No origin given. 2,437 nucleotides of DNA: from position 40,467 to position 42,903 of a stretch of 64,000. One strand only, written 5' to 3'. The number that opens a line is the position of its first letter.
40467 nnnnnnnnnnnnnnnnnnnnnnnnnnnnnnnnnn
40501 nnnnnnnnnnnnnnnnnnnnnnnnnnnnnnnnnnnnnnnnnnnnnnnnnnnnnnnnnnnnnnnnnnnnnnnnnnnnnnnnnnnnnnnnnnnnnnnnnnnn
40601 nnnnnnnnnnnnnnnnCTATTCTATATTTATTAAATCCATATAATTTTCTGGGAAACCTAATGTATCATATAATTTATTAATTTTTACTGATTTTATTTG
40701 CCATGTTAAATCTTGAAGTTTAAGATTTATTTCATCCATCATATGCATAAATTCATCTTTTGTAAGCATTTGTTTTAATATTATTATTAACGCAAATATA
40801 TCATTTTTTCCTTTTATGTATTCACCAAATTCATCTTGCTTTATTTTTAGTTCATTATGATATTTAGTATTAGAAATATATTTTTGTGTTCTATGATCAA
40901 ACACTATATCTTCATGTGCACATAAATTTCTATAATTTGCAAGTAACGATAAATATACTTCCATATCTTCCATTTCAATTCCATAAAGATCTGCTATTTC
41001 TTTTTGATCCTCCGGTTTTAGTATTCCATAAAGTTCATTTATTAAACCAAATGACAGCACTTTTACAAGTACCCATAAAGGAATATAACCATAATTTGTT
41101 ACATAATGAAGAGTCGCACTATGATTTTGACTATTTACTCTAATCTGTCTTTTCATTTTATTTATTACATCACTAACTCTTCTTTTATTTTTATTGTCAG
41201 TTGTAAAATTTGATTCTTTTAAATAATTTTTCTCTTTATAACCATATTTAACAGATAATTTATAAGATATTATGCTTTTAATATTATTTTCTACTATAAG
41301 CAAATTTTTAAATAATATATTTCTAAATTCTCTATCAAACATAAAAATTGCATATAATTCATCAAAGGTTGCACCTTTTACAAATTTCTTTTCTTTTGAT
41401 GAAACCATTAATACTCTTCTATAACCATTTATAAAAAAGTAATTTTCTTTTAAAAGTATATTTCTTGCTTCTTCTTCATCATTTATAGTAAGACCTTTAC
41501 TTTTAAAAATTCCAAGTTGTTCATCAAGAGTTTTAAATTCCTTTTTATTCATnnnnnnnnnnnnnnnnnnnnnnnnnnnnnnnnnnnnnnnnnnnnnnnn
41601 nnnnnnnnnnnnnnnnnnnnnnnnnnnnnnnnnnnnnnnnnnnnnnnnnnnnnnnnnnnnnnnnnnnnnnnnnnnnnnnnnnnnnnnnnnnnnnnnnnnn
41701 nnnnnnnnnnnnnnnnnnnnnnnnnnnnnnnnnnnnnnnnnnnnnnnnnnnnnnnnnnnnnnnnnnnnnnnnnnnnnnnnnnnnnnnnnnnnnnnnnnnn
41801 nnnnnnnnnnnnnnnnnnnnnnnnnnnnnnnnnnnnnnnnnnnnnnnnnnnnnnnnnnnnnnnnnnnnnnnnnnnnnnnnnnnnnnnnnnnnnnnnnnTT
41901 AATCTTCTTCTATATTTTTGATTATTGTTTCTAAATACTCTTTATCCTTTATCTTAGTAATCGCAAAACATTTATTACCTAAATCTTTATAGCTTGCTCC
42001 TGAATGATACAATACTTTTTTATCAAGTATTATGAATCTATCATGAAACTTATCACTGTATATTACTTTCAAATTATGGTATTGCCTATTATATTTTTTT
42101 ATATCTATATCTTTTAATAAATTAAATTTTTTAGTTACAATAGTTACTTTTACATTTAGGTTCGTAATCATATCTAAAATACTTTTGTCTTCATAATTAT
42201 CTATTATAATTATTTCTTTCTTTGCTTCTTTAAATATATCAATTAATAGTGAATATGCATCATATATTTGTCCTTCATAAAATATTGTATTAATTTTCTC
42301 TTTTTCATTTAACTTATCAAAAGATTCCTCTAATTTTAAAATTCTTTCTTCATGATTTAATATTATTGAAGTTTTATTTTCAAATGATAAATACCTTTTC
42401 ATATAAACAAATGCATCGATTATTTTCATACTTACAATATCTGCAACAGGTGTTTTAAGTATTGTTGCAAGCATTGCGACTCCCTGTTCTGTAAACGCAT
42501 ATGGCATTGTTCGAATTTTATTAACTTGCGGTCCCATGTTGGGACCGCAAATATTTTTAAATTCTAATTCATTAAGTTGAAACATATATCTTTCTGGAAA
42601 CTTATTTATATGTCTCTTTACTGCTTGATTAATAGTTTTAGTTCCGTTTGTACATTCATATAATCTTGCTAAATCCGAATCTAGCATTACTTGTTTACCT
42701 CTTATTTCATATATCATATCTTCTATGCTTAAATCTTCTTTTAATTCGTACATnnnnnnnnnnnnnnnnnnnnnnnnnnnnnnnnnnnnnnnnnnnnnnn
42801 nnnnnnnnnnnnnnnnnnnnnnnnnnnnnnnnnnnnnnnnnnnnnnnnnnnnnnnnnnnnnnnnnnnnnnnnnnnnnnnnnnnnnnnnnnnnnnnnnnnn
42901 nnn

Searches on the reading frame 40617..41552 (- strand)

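Call 9: search_protein_families(library=pfam, proteins=[window:40617-41552:-], max_evalue=0.01)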
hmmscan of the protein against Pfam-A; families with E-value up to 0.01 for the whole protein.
window:40617-41552:- (311 aa): 1 family
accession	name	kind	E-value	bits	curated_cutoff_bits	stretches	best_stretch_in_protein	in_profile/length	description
PF07751.16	Abi_2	-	1.9e-40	139.6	25.6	1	32-219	2-184/184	Abi-like protein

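Call 84: search_protein_families(library=padloc, proteins=[window:40617-41552:-], max_evalue=0.001)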
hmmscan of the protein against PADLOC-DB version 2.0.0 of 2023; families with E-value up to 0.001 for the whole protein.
window:40617-41552:- (311 aa): 1 family
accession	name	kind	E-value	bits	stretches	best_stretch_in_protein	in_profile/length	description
PDLC02344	AbiD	-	1.7e-57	193.2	1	1-309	2-276/277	AbiD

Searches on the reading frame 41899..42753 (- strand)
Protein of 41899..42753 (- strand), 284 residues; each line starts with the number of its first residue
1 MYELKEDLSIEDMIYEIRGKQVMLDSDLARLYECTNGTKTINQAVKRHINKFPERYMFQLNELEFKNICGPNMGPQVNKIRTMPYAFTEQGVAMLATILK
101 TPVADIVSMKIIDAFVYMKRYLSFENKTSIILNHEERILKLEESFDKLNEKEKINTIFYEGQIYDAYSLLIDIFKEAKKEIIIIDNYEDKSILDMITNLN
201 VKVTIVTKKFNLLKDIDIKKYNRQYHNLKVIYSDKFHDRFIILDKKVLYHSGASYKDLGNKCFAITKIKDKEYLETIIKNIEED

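Call 9: search_protein_families(library=pfam, proteins=[window:41899-42753:-], max_evalue=0.01)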
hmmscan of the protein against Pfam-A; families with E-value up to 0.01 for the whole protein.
window:41899-42753:- (284 aa): 2 families
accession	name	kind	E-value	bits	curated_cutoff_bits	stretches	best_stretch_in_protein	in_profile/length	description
PF10543.14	ORF6N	-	3.5e-27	94.9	27.8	1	13-98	2-86/86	ORF6N domain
PF09669.15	Phage_pRha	-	0.0061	17.5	29.9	0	43-119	19-90/91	Phage regulatory protein Rha (Phage_pRha)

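Call 84: search_protein_families(library=padloc, proteins=[window:41899-42753:-], max_evalue=0.001)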
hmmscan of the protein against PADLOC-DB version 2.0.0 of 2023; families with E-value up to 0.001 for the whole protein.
window:41899-42753:- (284 aa): 4 families
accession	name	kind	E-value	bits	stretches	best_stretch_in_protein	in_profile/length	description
PDLC04869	PDC-S05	-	1.6e-86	288.3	1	7-282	14-301/306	-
PDLC04856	PDC-S05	-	3.4e-40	135.7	1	7-158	9-155/177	-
PDLC04879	PDC-S05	-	5.5e-34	115.9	1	118-280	123-283/285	-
PDLC04849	PDC-S05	-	5.5e-32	109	1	6-120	6-119/183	-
